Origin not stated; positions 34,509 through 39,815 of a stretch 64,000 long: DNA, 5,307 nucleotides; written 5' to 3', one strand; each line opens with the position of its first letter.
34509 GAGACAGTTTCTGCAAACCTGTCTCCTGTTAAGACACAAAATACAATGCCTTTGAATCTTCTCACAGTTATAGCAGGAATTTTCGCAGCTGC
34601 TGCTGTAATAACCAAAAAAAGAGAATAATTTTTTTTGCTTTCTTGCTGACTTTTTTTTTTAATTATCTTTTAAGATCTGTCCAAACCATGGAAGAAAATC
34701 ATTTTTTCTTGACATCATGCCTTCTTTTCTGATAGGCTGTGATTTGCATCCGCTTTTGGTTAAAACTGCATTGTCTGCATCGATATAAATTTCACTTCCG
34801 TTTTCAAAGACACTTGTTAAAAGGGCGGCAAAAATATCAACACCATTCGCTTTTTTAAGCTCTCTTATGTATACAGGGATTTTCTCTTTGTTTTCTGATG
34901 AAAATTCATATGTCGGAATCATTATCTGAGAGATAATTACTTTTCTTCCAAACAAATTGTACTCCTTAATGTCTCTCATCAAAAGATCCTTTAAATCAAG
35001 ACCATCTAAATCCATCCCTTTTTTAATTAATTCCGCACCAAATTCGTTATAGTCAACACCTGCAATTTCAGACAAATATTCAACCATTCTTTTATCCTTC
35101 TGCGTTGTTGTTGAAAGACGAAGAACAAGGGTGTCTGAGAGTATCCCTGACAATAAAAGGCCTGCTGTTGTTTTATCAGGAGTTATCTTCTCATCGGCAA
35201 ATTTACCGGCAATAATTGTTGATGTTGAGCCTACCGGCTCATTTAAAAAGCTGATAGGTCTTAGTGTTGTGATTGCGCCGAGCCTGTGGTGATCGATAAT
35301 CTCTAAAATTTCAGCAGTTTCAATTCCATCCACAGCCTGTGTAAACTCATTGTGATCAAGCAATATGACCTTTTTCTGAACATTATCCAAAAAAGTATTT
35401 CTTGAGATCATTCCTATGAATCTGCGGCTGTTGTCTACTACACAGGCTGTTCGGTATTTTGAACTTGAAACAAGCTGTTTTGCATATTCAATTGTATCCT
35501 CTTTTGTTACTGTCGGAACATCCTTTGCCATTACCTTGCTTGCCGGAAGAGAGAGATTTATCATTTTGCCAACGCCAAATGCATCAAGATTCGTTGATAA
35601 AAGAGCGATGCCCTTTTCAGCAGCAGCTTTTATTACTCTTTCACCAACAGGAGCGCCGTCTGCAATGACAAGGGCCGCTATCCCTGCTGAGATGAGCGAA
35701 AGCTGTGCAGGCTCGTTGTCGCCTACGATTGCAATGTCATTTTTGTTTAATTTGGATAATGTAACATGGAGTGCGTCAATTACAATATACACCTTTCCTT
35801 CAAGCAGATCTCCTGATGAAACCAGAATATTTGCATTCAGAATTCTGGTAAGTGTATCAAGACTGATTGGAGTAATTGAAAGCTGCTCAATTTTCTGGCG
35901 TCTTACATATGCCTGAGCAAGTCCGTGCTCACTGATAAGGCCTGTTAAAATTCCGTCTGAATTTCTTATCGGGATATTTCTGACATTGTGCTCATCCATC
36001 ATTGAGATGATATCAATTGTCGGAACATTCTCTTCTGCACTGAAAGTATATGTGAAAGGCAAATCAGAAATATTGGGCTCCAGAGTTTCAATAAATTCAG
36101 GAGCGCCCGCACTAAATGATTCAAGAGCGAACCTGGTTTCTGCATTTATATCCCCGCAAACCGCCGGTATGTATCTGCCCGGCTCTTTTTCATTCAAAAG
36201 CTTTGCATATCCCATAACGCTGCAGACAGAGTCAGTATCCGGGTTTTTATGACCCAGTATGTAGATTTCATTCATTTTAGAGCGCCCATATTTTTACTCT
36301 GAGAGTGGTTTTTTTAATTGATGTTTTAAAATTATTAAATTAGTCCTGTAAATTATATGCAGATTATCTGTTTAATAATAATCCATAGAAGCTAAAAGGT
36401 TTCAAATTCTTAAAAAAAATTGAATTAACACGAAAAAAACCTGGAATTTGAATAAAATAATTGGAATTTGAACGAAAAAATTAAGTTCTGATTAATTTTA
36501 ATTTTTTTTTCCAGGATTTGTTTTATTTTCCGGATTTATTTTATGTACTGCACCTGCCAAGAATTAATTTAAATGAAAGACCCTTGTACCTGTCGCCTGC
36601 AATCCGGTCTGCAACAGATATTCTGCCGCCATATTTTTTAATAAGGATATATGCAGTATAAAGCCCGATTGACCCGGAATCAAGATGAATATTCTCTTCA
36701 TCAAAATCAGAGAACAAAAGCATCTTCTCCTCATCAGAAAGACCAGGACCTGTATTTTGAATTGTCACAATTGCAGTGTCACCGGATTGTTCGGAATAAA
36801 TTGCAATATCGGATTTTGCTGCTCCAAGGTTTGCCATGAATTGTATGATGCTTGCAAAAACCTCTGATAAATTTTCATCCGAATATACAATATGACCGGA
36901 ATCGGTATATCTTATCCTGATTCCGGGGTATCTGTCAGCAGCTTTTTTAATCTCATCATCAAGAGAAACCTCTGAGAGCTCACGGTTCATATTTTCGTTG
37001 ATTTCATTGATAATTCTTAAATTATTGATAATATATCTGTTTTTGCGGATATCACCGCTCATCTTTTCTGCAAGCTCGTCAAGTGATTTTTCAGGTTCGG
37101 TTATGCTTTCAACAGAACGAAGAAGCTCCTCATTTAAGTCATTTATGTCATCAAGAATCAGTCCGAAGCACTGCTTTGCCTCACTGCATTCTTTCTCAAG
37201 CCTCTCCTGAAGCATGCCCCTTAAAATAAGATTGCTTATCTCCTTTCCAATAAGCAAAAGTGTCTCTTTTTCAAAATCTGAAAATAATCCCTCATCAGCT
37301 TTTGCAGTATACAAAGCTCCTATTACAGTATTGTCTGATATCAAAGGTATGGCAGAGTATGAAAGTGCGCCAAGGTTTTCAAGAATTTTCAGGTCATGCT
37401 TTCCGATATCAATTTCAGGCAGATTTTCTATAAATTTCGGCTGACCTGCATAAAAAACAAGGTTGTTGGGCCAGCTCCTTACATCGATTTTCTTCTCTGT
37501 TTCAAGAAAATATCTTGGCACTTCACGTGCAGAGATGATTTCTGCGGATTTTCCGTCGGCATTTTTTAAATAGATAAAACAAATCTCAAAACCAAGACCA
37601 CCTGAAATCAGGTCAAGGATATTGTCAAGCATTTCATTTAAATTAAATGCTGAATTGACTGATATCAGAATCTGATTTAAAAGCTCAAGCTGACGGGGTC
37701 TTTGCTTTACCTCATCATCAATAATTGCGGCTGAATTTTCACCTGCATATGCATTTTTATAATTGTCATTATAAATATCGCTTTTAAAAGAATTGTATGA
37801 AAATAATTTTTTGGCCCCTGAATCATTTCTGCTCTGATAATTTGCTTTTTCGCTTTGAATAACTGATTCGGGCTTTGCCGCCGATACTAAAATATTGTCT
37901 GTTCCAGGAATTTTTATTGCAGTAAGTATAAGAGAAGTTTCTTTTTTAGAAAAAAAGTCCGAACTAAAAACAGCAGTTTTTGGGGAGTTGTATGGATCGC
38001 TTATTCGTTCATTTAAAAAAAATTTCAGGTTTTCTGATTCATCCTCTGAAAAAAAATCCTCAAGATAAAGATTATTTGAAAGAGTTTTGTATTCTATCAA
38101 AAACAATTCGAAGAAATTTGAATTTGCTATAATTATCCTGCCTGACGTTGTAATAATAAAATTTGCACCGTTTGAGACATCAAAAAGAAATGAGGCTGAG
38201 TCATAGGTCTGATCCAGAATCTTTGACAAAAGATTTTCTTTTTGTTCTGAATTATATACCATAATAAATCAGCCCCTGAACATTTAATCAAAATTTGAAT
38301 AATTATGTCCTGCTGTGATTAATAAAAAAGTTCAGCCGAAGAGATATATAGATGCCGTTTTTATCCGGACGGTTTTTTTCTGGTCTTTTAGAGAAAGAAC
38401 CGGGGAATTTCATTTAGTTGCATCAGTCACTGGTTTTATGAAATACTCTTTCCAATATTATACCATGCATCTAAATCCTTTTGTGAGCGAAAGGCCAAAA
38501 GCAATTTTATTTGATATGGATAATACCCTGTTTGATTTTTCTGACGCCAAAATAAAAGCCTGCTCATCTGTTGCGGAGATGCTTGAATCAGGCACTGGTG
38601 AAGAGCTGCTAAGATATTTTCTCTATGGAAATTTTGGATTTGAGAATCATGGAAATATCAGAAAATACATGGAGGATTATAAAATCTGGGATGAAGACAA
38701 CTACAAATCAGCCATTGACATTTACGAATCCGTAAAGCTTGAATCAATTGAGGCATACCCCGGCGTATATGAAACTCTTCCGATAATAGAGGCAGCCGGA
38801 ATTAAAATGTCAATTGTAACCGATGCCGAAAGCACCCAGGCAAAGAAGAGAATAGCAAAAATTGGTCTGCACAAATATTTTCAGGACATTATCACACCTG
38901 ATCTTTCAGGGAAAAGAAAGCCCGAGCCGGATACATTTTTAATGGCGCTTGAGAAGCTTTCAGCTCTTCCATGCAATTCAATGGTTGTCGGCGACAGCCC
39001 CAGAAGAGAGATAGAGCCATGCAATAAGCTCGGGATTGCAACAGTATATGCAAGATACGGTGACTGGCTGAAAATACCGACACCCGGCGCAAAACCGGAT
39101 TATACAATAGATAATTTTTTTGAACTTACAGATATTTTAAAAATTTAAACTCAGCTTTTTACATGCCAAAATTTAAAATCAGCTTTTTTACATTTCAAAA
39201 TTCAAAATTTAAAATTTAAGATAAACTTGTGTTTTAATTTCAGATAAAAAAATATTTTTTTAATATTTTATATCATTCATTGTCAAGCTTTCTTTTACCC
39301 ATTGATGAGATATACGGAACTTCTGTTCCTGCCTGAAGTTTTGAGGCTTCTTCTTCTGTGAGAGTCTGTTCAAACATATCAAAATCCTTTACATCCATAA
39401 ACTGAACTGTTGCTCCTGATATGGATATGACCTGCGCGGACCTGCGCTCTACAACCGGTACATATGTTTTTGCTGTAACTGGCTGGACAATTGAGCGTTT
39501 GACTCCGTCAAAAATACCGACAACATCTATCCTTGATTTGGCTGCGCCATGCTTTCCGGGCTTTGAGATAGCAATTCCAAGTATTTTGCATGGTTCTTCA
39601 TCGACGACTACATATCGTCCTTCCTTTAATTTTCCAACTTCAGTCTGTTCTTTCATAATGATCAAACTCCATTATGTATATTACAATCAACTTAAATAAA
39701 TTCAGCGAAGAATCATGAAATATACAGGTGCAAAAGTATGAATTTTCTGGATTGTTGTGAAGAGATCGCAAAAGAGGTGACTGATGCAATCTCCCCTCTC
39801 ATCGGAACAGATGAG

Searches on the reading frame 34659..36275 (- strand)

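Call 66: search_protein_families(library=pfam, proteins=[window:34659-36275:-], max_evalue=0.00001)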
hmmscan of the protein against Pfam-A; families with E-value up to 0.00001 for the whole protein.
window:34659-36275:- (538 aa): 4 families
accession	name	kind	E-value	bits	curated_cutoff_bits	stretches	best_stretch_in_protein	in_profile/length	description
PF01368.27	DHH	-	2.3e-21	76.8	28.1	1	4-378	2-125/125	DHH family, N-terminal domain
PF07085.17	DRTGG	-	1.3e-19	70.4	25.2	1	142-241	2-104/105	DRTGG domain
PF02833.19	DHHA2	-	1.5e-18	67.8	27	1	415-532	2-124/126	DHHA2 domain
PF00571.33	CBS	-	6e-14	52.5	24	1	246-298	2-54/57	CBS domain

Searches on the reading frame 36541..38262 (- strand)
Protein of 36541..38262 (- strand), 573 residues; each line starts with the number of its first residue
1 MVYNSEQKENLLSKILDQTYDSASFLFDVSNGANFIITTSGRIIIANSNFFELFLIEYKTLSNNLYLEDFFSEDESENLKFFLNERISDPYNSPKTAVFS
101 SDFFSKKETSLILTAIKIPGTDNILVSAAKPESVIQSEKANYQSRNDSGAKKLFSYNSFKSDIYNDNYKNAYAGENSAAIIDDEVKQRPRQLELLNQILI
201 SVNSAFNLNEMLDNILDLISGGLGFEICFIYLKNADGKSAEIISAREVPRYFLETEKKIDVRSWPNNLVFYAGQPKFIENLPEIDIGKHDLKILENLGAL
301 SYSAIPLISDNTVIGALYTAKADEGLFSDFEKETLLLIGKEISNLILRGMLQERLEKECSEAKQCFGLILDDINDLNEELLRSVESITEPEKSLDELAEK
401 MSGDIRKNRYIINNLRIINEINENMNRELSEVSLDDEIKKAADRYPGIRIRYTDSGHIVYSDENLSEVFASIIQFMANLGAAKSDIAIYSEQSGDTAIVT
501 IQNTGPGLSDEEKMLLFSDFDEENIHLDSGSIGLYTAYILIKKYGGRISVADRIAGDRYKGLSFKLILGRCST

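Call 89: search_protein_families(library=pfam, proteins=[window:36541-38262:-], max_evalue=0.01)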
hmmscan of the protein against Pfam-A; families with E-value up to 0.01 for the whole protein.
window:36541-38262:- (573 aa): 4 families
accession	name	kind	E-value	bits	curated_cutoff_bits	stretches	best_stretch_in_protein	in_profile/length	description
PF13185.12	GAF_2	-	1.6e-10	41.8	28.6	1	208-345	4-134/136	GAF domain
PF01590.32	GAF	-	8.5e-09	36.5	22.4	1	207-344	1-131/133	GAF domain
PF02518.31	HATPase_c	-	1.7e-06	28.9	26.4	1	465-554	10-97/111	Histidine kinase-, DNA gyrase B-, and HSP90-like ATPase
PF13492.12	GAF_3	-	0.0054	17.6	27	0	208-343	2-124/129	GAF domain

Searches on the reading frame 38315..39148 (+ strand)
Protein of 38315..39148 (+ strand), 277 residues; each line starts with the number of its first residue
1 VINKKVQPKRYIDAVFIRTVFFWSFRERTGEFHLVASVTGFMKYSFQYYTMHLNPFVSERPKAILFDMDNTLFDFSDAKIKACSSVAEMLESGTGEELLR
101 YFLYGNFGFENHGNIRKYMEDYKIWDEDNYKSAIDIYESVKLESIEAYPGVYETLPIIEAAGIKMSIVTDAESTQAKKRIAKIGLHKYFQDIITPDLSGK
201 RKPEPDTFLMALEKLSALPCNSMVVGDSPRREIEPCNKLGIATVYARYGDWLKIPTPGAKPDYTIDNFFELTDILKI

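Call 89: search_protein_families(library=pfam, proteins=[window:38315-39148:+], max_evalue=0.01)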
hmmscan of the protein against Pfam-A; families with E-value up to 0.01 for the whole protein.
window:38315-39148:+ (277 aa): 3 families
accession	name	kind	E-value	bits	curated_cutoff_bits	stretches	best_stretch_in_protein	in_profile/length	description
PF13419.12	HAD_2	-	2e-26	93.7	23.8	1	64-244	1-176/178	Haloacid dehalogenase-like hydrolase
PF00702.32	Hydrolase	-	1.1e-19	72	26.4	1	62-234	2-185/191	haloacid dehalogenase-like hydrolase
PF13242.12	Hydrolase_like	-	4.1e-06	27.1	22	1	201-268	3-72/75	HAD-hyrolase-like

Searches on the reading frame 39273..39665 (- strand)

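Call 89: search_protein_families(library=pfam, proteins=[window:39273-39665:-], max_evalue=0.01)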
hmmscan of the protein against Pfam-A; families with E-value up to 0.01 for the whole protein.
window:39273-39665:- (130 aa): 3 families
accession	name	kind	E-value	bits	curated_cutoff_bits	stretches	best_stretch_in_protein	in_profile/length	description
PF21485.3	IF5A-like_N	-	4e-15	55.8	27.1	1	8-63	6-61/63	Translation initiation factor 5A-like, N-terminal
PF01287.26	eIF-5a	-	4.7e-05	23.9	24.2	1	71-126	1-64/69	Eukaryotic elongation factor 5A hypusine, DNA-binding OB fold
PF08207.18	EFP_N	-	0.0037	17.7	23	1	11-41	3-33/58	Elongation factor P (EF-P) KOW-like domain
